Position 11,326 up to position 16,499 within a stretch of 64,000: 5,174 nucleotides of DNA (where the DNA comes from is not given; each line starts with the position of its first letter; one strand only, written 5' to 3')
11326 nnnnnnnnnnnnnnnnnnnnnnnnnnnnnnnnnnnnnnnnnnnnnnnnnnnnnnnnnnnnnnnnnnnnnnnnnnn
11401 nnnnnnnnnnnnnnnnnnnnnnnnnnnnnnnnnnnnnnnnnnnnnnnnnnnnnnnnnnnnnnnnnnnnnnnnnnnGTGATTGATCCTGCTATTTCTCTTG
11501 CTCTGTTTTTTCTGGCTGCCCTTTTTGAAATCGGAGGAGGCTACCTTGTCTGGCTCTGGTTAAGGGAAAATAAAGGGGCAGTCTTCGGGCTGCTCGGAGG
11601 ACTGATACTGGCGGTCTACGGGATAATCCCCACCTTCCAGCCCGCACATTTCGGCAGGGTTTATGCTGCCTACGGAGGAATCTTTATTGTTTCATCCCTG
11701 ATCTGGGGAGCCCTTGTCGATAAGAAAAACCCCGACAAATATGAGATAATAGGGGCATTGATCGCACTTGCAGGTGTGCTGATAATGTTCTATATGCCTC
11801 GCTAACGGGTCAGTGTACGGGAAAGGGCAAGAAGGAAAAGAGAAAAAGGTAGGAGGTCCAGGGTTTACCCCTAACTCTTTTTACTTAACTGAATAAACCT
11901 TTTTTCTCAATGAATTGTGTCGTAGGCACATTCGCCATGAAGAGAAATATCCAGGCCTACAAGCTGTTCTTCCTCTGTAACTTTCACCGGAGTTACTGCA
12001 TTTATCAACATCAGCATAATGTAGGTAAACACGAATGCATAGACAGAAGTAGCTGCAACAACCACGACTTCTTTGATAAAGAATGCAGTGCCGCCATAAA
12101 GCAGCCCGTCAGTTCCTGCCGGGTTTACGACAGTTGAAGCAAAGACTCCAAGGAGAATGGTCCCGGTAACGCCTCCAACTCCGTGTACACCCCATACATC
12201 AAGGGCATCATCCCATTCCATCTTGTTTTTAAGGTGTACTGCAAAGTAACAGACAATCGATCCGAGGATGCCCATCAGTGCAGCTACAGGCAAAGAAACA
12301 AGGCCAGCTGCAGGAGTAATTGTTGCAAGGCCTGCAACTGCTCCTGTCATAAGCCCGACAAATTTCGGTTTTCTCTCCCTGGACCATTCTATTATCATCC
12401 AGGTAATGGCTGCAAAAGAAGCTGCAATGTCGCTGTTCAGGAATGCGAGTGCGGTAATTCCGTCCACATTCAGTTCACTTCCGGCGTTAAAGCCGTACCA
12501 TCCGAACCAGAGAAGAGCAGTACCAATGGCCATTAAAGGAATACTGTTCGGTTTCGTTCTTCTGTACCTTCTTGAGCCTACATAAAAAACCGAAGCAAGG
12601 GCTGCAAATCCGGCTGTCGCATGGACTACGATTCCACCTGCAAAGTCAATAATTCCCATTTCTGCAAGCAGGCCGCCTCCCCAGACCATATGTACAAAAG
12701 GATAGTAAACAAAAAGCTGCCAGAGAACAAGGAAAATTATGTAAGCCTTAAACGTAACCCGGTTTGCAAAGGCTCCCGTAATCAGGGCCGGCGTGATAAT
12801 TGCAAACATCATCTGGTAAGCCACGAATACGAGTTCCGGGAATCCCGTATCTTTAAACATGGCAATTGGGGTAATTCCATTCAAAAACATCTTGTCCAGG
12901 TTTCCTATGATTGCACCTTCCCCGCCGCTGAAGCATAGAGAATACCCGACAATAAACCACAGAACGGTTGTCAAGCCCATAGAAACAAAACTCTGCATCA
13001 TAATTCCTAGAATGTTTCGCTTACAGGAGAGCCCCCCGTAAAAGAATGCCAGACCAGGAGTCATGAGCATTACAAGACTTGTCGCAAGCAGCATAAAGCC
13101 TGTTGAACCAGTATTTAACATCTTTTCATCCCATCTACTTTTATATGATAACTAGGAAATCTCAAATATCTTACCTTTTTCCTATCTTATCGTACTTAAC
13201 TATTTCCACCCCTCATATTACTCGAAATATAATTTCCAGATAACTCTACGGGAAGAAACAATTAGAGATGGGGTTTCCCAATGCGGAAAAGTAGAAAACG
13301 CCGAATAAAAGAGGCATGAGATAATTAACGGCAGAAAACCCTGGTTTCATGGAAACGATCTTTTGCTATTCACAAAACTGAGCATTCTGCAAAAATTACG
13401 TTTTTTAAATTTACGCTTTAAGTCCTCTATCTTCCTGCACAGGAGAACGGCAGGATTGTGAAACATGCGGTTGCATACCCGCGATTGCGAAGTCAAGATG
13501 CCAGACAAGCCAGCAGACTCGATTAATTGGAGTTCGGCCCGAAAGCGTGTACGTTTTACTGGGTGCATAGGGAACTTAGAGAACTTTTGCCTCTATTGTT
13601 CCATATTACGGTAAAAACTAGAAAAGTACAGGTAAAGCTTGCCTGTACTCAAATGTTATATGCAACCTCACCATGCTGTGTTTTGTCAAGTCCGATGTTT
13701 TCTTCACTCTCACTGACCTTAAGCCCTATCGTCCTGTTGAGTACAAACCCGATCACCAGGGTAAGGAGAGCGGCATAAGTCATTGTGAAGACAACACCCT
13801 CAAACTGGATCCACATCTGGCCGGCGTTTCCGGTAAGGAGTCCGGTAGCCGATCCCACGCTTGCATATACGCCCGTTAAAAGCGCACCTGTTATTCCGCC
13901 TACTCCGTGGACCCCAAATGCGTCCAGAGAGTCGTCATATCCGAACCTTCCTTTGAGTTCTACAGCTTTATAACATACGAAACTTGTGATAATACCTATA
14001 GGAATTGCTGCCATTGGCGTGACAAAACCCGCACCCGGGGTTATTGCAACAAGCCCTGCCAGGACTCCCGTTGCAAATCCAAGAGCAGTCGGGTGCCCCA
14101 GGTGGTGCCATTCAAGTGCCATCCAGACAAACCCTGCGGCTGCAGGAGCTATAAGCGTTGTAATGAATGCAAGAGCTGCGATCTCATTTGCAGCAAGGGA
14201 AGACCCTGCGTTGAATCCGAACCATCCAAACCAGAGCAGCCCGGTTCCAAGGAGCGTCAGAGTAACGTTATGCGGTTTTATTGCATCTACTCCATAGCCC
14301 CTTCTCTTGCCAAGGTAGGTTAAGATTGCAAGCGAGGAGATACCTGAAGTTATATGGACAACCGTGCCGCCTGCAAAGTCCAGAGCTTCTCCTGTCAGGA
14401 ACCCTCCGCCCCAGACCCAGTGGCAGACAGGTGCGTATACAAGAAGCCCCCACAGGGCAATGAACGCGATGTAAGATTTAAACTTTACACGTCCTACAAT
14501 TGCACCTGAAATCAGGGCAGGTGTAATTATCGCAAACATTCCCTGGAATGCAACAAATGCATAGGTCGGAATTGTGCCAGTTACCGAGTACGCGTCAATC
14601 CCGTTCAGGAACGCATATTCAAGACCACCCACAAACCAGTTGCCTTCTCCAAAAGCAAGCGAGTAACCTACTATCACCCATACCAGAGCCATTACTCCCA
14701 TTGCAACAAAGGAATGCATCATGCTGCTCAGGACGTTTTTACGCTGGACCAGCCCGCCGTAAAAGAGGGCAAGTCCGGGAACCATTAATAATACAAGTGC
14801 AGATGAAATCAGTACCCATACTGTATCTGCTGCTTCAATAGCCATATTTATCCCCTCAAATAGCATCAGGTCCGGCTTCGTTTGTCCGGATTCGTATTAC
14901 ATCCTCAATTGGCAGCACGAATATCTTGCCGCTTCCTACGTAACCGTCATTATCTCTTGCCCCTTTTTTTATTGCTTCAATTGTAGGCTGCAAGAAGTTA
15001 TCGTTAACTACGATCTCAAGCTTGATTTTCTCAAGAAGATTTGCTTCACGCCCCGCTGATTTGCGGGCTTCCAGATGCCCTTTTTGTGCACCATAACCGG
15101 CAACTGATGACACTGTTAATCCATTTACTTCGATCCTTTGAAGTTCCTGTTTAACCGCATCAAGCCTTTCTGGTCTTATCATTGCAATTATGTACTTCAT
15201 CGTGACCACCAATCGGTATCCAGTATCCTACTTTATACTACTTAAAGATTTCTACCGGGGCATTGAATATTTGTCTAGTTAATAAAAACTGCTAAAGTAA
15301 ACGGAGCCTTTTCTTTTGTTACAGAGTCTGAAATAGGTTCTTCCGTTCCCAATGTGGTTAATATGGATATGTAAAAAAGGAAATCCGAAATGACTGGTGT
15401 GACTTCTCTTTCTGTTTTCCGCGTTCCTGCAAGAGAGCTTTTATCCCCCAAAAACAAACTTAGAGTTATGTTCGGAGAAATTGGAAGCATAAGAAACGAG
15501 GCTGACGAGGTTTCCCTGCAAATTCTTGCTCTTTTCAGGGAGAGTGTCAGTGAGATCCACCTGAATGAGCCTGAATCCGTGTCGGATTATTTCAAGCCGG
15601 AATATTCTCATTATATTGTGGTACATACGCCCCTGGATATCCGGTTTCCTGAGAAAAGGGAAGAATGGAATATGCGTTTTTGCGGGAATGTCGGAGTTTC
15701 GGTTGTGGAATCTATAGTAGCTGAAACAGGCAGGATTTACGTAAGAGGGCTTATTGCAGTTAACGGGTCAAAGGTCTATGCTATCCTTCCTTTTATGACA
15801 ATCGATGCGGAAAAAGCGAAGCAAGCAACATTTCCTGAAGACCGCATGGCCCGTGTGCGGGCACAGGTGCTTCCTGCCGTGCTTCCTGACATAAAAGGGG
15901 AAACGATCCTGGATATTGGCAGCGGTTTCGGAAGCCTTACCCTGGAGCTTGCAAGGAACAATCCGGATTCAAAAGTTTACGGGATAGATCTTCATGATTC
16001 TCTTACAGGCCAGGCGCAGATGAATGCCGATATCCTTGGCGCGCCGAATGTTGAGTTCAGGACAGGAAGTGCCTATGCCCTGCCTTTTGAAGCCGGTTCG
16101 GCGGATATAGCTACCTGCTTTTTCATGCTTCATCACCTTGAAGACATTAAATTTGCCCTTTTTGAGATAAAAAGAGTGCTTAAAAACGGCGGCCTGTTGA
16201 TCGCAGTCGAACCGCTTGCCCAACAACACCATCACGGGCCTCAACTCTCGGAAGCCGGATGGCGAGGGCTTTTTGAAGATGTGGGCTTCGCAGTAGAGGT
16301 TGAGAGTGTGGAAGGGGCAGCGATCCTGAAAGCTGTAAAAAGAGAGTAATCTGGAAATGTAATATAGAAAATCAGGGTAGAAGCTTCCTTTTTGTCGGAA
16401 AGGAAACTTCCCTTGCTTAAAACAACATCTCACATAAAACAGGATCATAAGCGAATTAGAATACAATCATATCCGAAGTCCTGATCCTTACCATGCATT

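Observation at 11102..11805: YnfA pair with opposite charge bias: candidate antiparallel heterodimeric transporter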

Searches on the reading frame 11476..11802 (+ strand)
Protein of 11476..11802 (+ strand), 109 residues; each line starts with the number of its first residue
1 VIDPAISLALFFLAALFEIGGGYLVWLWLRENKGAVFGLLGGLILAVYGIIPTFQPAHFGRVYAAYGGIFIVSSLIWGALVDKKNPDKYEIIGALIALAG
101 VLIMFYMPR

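Call 3: search_protein_families(library=pfam, proteins=[window:11476-11802:+], max_evalue=0.01)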
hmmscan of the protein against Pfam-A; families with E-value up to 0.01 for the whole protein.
window:11476-11802:+ (109 aa): 3 families
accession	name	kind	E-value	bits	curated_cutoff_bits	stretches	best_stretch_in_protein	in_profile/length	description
PF02694.21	UPF0060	-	3.9e-44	149.7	24.9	1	7-109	4-106/107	Uncharacterised BCR, YnfA/UPF0060 family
PF00892.27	EamA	-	0.0023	18.6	28.2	1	68-105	97-134/135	EamA-like transporter family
PF07690.21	MFS_1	-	0.0082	15.5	33.4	0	37-107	209-288/347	Major Facilitator Superfamily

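Call 22: search_protein_representatives(protein=window:11476-11802:+)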
Query: 109 residues. Proteins with E-value up to 0.001 (for the whole library): 2458; up to 1e-10: 855; up to 1e-30: 14. The best 150 are listed.
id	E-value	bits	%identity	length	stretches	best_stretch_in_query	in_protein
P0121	3.7e-41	156.0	90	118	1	7-86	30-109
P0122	3.1e-38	146.6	63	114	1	6-109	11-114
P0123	1.2e-36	141.5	67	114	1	7-109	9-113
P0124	2.8e-34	133.9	77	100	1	6-86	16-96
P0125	8.0e-34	132.4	71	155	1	1-92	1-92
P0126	2.2e-33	131.0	59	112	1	6-109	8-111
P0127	2.4e-33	130.9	67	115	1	7-105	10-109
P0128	3.9e-33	130.2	59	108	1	7-109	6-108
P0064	6.0e-33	129.6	59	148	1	6-109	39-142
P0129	4.6e-32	126.7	61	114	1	7-109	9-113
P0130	9.8e-32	125.7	63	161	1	7-96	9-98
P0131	1.3e-31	125.3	58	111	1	7-109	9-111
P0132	1.8e-31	124.9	59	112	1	7-109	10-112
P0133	2.9e-31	124.1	60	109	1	8-109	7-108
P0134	2.6e-30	121.1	61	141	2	36-94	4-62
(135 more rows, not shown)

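Call 25: find_related_loci(query=A1, collection=genome_contigs, flank=2500)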
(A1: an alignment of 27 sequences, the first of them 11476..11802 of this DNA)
Query A1 (109 aa) in genome_contigs; peptide patterns used: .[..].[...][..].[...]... (x = any residue, [..] = any of these).
600 stretches matched a pattern (row limit reached: there are more); 598 encode a relative of the query (tblastn E <= 1e-3); the best 80 are kept; 80 distinct loci.
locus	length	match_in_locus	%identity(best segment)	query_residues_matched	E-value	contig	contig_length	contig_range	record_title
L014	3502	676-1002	84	1-109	4e-58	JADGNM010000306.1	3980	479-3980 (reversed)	MAG: Methanosarcina sp. isolate Chersky.3_35 contig-100_20864, whole genome shotgun sequence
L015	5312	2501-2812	85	6-109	3e-54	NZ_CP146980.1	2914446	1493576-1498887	Methanolobus sp. ZRKC2 chromosome, complete genome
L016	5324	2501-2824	69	2-109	2e-48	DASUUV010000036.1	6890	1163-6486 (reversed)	MAG TPA_asm: Nitrososphaera sp. isolate SMAG_U1798 k141_1463841, whole genome shotgun sequence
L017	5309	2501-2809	71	7-109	1e-46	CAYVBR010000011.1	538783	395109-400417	MAG TPA_asm: uncultured Candidatus Nitrosotenuis sp. isolate binchicken_co200_70 genome assembly, contig: k141_731630, w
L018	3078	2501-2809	70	7-109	7e-47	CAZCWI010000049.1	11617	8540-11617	MAG TPA_asm: uncultured Candidatus Nitrosotenuis sp. isolate binchicken_co125_1171 genome assembly, contig: NODE_11315_l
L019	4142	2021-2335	66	5-109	1e-46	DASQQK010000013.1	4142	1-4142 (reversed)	MAG TPA_asm: Nitrososphaeraceae archaeon isolate SMAG_U10855 k141_194053, whole genome shotgun sequence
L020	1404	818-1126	67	7-109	3e-47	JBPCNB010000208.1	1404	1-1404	MAG: Nitrososphaeraceae archaeon isolate TH_ant_mag_119 S1Ck127_5792869_flag_1_multi_2.6554_len_1404, whole genome shotg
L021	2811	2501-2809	69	7-109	4e-45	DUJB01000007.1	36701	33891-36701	MAG TPA_asm: Nitrosopumilaceae archaeon isolate UBA8516 contig_3593, whole genome shotgun sequence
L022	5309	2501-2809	68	7-109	3e-44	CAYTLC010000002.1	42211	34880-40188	MAG TPA_asm: uncultured Candidatus Scalindua sp. isolate binchicken_co65_322 genome assembly, contig: NODE_3560_length_4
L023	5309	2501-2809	66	7-109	5e-43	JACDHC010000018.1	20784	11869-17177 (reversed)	MAG: Nitrosopumilus sp. isolate MGR_bin428 SD2909_NODE_389_length_20784_cov_1.432541, whole genome shotgun sequence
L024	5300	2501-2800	63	7-106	2e-42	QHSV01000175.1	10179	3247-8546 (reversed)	MAG: Candidatus Rokuibacteriota bacterium isolate AR22 14_0903_16_40cm_scaffold_5651_curated, whole genome shotgun seque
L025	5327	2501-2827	58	1-109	2e-42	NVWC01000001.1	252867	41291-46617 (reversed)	MAG: Thaumarchaeota archaeon isolate NORP47 Contig_source1383C_79, whole genome shotgun sequence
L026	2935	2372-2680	65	7-109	2e-42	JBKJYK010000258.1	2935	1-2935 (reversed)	MAG: Candidatus Nitrosocosmicus sp. isolate swi_bin.204 k127_5472518, whole genome shotgun sequence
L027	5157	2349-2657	63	7-109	1e-41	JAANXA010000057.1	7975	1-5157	MAG: Nitrosopumilus sp. isolate SuakinDeep_MAG45_8 MAG458_57, whole genome shotgun sequence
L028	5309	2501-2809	67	7-109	4e-41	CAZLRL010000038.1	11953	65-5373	MAG TPA_asm: uncultured Desulfobacterales bacterium isolate SRP141376_co1_66 genome assembly, contig: NODE_10151_length_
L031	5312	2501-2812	61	1-104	8e-41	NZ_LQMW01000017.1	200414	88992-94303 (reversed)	Nitrosopumilus sp. Nsub 29690, whole genome shotgun sequence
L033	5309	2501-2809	63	7-109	9e-41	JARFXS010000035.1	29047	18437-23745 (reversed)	MAG: Candidatus Nitrosocosmicus sp. isolate WA-bin7 opera_contig_1926, whole genome shotgun sequence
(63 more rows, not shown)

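Call 51: search_protein_families(library=ncbifam, proteins=[window:11476-11802:+], max_evalue=0.001)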
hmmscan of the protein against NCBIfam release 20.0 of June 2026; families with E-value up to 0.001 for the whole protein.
window:11476-11802:+ (109 aa): 1 family
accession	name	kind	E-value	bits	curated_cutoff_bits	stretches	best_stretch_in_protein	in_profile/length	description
NF002586.0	PRK02237.1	equivalog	2.2e-42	143.5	114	1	7-109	6-108/109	YnfA family protein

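Call 55: search_protein_families(library=pfam, proteins=[L015:1297-1971:-, L015:2938-3411:-, L017:1178-1915:+, L017:3242-4933:+, L025:1772-2134:+, L031:1112-2053:+, L031:2866-3720:-, L033:883-1764:+, L023:1720-2055:+], max_evalue=0.001)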
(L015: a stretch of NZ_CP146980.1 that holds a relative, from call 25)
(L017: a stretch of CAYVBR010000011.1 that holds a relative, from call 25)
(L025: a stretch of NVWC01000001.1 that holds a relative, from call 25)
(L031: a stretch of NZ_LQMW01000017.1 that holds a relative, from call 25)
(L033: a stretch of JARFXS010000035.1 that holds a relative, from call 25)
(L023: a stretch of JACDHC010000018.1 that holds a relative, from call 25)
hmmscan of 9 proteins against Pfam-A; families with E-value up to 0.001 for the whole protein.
L015:1297-1971:- (225 aa): 10 families
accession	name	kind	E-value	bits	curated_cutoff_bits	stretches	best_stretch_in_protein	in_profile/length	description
PF08241.18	Methyltransf_11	-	4.1e-23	82.3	21.2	1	37-137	1-95/95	Methyltransferase domain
PF13649.12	Methyltransf_25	-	1.4e-21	77.4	27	1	36-133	1-97/97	Methyltransferase domain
PF13847.12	Methyltransf_31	-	2.3e-18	66.7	27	1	32-141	3-113/145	Methyltransferase domain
PF13489.12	Methyltransf_23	-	8.9e-14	52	27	1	30-198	20-160/164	Methyltransferase domain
PF01209.24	Ubie_methyltran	-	1.7e-13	50.9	20.1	1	32-170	47-184/233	ubiE/COQ5 methyltransferase family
PF08242.18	Methyltransf_12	-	2.1e-10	41.6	30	1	37-135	1-98/98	Methyltransferase domain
PF03848.20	TehB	-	2.1e-08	34.3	20.4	1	33-134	31-129/193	Tellurite resistance protein TehB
PF05175.20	MTS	-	8.3e-08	32.5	23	1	34-137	33-138/170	Methyltransferase small domain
PF06325.19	PrmA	-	5.9e-05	23.2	22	1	25-135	154-256/296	Ribosomal protein L11 methyltransferase (PrmA)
PF07021.18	MetW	-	0.00011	22.3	21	1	26-128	7-101/193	Methionine biosynthesis protein MetW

L015:2938-3411:- (158 aa): 0 families

L017:1178-1915:+ (246 aa): 3 families
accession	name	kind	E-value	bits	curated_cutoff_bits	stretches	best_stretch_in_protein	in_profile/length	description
PF00149.33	Metallophos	-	1.4e-19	71.7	21.5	1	2-182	2-191/191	Calcineurin-like phosphoesterase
PF12850.12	Metallophos_2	-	1.1e-13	51.9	27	1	1-218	1-153/154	Calcineurin-like phosphoesterase superfamily domain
PF14582.11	Metallophos_3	-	0.0001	22.2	28.2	1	18-75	19-76/259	Metallophosphoesterase, calcineurin superfamily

L017:3242-4933:+ (564 aa): 5 families
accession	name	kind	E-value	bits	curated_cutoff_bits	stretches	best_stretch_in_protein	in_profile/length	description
PF02518.31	HATPase_c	-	8.6e-28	97.4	26.4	1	454-562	2-107/111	Histidine kinase-, DNA gyrase B-, and HSP90-like ATPase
PF02743.24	dCache_1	-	8e-21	75.1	45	1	106-275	62-233/240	Cache domain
PF00512.31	HisKA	-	8.2e-18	64.7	26.9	1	340-405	2-64/66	His Kinase A (phospho-acceptor) domain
PF22673.2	MCP-like_PDC_1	-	3e-05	24.8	27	1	137-202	50-113/113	Methyl-accepting chemotaxis protein-like, first PDC sensor domain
PF14501.12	HATPase_c_5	-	0.00075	19.8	22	0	460-553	8-93/102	GHKL domain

L025:1772-2134:+ (121 aa): 1 family
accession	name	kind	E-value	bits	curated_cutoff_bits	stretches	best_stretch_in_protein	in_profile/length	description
PF01638.23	HxlR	-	2.5e-21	75.7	20.8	1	22-107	2-86/91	HxlR-like helix-turn-helix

L031:1112-2053:+ (314 aa): 1 family
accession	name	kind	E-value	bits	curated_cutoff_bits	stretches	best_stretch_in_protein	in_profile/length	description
PF01916.23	DS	-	1.3e-99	333.6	27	1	22-306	2-287/288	Deoxyhypusine synthase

L031:2866-3720:- (285 aa): 10 families
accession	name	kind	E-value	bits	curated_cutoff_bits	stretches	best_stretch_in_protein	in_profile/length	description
PF08443.16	RimK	-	9.8e-32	110.5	21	1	90-277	3-186/188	RimK-like ATP-grasp domain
PF22626.3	LysX_preATP_grasp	-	2.8e-19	69.5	27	1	4-87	1-84/84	LysX preATP-grasp domain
PF14397.11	ATPgrasp_ST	-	6e-10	39.2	31.4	1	79-151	10-86/278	Sugar-transfer associated ATP-grasp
PF02955.21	GSH-S_ATP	-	9.4e-09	35.4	23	1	105-245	12-155/175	Prokaryotic glutathione synthetase, ATP-grasp domain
PF02222.28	ATP-grasp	-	2.6e-08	34.2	27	1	97-254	2-159/179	ATP-grasp domain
PF02655.19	ATP-grasp_3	-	1.5e-06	28.9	23.2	1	88-255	1-154/160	ATP-grasp domain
PF14398.11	ATPgrasp_YheCD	-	2.5e-06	27.4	26.8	0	216-284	180-253/255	YheC/D like ATP-grasp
PF07478.18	Dala_Dala_lig_C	-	0.00012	22.1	24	0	216-257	133-175/204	D-ala D-ala ligase C-terminus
PF01071.24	GARS_A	-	0.00018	21.8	27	1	89-159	1-70/194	Phosphoribosylglycinamide synthetase, ATP-grasp (A) domain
PF02786.22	CPSase_L_D2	-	0.00081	19.4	19.8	0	97-156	8-69/211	Carbamoyl-phosphate synthase L chain, ATP binding domain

L033:883-1764:+ (294 aa): 7 families
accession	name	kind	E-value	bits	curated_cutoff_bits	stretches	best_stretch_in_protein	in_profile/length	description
PF00132.30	Hexapep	-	2.8e-27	93.7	27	4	151-186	1-36/36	Bacterial transferase hexapeptide (six repeats)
PF25084.1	LbH_EIF2B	-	5.2e-16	59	54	3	46-106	18-76/105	EIF2B subunit epsilon LbH domain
PF14602.12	Hexapep_2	-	1e-08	35.2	27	1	188-219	2-31/34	Hexapeptide repeat of succinyl-transferase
PF25247.1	LbH_GLGC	-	4.5e-06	27.1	27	0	142-241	6-102/135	GLGC left-handed parallel beta-helix domain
PF24894.1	Hexapep_GlmU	-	1.1e-05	25.9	23.3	0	58-107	37-85/104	GlmU-like, C-terminal hexapeptide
PF21711.3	DCTN5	-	0.00029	21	40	0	50-97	102-149/182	Dynactin subunit 5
PF25087.1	GMPPB_C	-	0.00045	20.3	39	0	50-106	5-60/110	GMPPB C-terminal domain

L023:1720-2055:+ (112 aa): 1 family
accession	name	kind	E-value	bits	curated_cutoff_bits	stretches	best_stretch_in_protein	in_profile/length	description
PF01638.23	HxlR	-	1e-06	29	20.8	1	75-110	52-87/91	HxlR-like helix-turn-helix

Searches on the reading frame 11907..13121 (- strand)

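Call 49: search_protein_families(library=pfam, proteins=[window:11907-13121:-], max_evalue=0.001)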
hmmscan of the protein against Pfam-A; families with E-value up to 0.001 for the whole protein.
window:11907-13121:- (404 aa): 1 family
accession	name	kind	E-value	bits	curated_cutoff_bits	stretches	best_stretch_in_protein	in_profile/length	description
PF00909.26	Ammonium_transp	-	1.8e-105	353.4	23.2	1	9-400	2-399/399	Ammonium Transporter Family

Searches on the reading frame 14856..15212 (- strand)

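Call 49: search_protein_families(library=pfam, proteins=[window:14856-15212:-], max_evalue=0.001)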
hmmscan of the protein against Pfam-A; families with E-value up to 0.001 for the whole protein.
window:14856-15212:- (118 aa): 1 family
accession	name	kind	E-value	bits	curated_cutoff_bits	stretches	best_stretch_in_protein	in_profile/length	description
PF00543.27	P-II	-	4e-29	101.4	25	1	5-112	1-102/102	Nitrogen regulatory protein P-II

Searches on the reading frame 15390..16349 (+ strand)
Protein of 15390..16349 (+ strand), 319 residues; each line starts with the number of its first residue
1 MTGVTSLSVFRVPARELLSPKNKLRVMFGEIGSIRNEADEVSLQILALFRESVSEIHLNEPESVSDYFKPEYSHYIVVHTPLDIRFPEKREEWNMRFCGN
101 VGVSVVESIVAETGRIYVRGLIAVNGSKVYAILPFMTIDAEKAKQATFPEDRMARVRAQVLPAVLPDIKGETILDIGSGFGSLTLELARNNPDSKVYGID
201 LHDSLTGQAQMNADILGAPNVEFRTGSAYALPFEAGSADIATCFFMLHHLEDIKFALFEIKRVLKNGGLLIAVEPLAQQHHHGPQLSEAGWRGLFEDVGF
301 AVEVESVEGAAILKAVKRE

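Call 49: search_protein_families(library=pfam, proteins=[window:15390-16349:+], max_evalue=0.001)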
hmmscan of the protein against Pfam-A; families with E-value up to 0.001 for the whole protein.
window:15390-16349:+ (319 aa): 11 families
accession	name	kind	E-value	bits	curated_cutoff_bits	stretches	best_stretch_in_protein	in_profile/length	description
PF08241.18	Methyltransf_11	-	1.2e-21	77.6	21.2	1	174-271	1-94/95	Methyltransferase domain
PF13649.12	Methyltransf_25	-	3.2e-20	73.1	27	1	173-268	1-97/97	Methyltransferase domain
PF13847.12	Methyltransf_31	-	6.3e-18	65.3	27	1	169-276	3-113/145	Methyltransferase domain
PF01209.24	Ubie_methyltran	-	2.6e-15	56.8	20.1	1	167-274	45-153/233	ubiE/COQ5 methyltransferase family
PF08242.18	Methyltransf_12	-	7.1e-15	56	30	1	174-270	1-98/98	Methyltransferase domain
PF13489.12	Methyltransf_23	-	3.3e-13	50.1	27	1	155-284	8-124/164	Methyltransferase domain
PF02390.23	Methyltransf_4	-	1.7e-07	31.3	24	1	172-228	4-60/173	Putative methyltransferase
PF00891.24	Methyltransf_2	-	3e-06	27.2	22.3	1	171-286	64-178/210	O-methyltransferase domain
PF05175.20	MTS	-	1.4e-05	25.2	23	1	158-230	20-92/170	Methyltransferase small domain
PF13679.12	Methyltransf_32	-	0.00054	20.4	27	1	153-231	9-92/143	Methyltransferase domain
PF05148.21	Methyltransf_8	-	0.00064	20.1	27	1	227-274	112-158/219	Hypothetical methyltransferase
